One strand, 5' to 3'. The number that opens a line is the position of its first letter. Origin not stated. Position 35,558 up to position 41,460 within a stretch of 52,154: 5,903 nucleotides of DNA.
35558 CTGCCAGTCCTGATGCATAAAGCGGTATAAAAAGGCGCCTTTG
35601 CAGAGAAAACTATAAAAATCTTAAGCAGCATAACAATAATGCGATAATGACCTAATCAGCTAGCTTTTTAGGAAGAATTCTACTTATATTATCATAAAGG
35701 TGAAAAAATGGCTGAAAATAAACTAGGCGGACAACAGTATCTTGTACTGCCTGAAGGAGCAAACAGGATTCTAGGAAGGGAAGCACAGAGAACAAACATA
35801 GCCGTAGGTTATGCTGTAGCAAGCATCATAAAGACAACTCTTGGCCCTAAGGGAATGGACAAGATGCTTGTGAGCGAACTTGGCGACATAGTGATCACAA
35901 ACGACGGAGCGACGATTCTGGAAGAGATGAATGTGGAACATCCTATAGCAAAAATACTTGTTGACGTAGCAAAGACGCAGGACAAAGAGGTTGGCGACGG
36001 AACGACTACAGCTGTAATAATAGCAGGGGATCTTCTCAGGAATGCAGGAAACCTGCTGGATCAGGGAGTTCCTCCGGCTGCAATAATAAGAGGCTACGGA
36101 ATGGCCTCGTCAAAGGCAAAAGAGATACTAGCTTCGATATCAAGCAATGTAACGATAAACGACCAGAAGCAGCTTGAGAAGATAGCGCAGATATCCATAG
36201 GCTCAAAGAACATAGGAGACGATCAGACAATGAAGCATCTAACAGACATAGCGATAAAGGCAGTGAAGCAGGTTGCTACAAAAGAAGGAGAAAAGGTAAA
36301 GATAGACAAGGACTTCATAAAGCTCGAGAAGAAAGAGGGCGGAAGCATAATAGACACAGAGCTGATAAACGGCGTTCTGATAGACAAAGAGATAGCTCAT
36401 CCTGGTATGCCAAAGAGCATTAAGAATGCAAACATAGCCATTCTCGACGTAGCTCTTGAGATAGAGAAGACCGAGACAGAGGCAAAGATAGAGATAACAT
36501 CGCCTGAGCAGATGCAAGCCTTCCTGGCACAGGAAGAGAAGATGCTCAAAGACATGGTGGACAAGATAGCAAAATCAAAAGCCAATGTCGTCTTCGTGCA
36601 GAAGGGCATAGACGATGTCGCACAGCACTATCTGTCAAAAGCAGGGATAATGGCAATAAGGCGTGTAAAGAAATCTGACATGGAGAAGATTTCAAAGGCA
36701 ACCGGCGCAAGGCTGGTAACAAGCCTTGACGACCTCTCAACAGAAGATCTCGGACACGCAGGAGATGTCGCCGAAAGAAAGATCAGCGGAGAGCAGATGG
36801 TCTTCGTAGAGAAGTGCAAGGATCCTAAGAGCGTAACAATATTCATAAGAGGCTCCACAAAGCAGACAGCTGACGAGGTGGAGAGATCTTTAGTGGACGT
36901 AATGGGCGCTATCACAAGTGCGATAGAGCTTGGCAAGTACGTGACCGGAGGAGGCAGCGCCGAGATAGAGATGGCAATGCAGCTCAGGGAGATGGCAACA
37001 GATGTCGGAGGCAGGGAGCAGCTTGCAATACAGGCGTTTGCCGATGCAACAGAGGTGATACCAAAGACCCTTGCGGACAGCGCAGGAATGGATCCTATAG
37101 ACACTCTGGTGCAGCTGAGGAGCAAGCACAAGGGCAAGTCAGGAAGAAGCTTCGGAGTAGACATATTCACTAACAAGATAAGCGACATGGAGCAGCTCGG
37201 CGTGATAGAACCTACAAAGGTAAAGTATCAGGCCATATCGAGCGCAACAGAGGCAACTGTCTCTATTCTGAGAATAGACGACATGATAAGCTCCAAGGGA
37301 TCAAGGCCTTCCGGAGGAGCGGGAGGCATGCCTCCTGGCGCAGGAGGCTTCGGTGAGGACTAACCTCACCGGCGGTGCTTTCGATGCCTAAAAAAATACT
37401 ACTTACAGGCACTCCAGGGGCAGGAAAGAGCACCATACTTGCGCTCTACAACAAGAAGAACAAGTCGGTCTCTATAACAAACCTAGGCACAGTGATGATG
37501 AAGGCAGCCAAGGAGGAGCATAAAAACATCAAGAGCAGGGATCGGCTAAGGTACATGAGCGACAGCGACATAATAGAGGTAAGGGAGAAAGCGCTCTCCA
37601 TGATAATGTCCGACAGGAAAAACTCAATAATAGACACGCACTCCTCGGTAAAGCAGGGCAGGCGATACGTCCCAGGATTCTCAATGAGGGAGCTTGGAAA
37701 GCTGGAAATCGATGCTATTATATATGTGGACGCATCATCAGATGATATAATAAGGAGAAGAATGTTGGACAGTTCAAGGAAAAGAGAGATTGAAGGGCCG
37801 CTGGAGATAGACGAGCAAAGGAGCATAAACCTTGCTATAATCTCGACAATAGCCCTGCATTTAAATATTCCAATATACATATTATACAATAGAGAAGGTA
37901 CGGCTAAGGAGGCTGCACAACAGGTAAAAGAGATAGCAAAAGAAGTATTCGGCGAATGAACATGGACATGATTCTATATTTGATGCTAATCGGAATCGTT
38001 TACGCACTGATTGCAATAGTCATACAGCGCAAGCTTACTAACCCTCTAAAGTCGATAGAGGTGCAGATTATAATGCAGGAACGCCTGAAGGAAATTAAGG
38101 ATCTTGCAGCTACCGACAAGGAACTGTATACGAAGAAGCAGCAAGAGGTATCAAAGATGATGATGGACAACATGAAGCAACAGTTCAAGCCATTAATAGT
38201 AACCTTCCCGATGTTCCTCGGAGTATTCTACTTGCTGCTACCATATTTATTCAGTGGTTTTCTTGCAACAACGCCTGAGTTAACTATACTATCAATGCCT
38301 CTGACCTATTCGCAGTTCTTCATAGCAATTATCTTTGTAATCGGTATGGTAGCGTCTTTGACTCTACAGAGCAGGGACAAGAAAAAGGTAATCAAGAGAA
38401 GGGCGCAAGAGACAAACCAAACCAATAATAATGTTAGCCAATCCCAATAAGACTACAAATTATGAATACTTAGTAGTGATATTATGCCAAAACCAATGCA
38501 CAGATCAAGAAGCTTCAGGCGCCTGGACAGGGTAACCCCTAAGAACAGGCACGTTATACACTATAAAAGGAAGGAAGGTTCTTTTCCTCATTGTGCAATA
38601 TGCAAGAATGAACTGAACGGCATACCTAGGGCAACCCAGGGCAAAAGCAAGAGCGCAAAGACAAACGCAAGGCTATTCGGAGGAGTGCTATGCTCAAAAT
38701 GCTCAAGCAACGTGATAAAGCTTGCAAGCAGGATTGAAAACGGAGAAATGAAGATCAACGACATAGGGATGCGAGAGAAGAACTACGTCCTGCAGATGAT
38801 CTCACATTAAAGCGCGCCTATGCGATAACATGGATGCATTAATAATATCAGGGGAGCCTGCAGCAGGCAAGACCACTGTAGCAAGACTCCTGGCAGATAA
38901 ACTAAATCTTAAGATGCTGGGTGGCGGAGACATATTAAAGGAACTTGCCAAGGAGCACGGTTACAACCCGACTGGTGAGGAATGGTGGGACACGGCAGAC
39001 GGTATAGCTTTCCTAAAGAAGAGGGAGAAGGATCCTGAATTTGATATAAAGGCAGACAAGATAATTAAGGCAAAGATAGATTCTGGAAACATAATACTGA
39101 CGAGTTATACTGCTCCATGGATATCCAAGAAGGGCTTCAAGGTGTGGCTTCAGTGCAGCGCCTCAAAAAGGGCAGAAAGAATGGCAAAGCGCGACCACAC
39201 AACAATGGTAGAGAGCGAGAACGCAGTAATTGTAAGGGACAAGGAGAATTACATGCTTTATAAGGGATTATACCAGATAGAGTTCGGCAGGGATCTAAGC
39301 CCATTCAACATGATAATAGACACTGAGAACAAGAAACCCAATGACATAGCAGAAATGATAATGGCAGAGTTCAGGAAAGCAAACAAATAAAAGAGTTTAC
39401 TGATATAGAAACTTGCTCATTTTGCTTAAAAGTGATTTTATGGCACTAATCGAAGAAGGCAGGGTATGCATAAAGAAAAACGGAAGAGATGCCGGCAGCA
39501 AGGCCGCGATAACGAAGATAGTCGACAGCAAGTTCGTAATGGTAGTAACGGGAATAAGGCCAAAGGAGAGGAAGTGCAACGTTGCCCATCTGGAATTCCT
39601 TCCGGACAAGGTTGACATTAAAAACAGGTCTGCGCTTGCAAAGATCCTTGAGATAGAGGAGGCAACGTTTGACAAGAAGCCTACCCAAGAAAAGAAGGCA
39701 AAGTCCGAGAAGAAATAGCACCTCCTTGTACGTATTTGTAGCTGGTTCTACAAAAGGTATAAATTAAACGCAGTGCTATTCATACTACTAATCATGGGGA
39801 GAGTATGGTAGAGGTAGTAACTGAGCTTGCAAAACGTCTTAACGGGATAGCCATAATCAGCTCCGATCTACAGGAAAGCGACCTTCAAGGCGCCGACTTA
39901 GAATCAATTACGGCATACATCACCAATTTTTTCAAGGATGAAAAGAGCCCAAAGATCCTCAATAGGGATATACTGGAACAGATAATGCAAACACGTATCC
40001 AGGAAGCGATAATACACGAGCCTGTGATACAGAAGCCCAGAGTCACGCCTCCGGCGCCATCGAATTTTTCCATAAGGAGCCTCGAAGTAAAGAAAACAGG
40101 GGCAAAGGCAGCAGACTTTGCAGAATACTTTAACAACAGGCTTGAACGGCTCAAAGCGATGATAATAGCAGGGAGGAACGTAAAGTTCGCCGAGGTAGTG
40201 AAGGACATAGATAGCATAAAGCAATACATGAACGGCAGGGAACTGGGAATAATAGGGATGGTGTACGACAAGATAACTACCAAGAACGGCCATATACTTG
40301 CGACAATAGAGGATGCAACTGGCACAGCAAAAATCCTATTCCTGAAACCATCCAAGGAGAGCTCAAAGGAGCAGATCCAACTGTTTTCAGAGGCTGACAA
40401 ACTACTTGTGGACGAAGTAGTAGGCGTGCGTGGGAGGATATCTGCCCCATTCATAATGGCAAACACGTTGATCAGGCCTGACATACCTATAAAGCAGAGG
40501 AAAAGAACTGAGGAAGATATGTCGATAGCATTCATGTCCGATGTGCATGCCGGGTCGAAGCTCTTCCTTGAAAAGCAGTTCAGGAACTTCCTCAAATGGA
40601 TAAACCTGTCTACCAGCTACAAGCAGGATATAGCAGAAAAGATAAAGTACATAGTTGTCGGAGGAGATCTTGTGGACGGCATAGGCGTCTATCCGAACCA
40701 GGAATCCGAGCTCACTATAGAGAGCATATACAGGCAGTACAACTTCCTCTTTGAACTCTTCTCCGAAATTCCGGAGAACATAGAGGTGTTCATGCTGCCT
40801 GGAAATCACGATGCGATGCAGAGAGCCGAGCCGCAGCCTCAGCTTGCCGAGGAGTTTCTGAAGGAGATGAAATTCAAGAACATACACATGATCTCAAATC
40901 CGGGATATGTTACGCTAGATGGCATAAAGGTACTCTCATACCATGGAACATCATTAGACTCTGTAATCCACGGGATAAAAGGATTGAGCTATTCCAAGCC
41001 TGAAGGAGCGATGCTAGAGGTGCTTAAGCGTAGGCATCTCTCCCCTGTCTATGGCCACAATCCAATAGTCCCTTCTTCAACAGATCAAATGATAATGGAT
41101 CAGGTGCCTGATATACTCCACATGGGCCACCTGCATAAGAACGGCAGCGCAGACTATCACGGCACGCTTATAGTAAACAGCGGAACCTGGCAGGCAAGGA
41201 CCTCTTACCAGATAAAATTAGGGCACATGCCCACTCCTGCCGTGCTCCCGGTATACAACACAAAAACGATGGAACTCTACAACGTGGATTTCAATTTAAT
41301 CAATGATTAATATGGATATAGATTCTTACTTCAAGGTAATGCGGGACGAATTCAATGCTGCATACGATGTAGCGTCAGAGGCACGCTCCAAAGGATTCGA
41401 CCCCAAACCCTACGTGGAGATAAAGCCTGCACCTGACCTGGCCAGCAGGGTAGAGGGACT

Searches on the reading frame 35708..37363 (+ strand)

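Call 52: search_protein_families(library=pfam, proteins=[window:35708-37363:+], max_evalue=0.00001)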
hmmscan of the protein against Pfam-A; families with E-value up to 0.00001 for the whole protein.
window:35708-37363:+ (551 aa): 1 family
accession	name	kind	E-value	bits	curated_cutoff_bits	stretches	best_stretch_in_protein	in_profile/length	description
PF00118.29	Cpn60_TCP1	-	7.7e-177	589.3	34.3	1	37-530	1-489/490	TCP-1/cpn60 chaperonin family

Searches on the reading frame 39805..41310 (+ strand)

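Call 53: search_protein_families(library=pfam, proteins=[window:39805-41310:+], max_evalue=0.00001)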
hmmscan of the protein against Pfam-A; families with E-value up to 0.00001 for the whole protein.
window:39805-41310:+ (501 aa): 3 families
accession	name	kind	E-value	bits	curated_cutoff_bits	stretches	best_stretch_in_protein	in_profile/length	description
PF00149.33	Metallophos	-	6.3e-15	56.6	21.5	1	239-445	1-190/191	Calcineurin-like phosphoesterase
PF04042.21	DNA_pol_E_B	-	2e-13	50.7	29.1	1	241-442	1-203/210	DNA polymerase alpha/epsilon subunit B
PF12850.12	Metallophos_2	-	2.3e-07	31.4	27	1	239-465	1-138/154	Calcineurin-like phosphoesterase superfamily domain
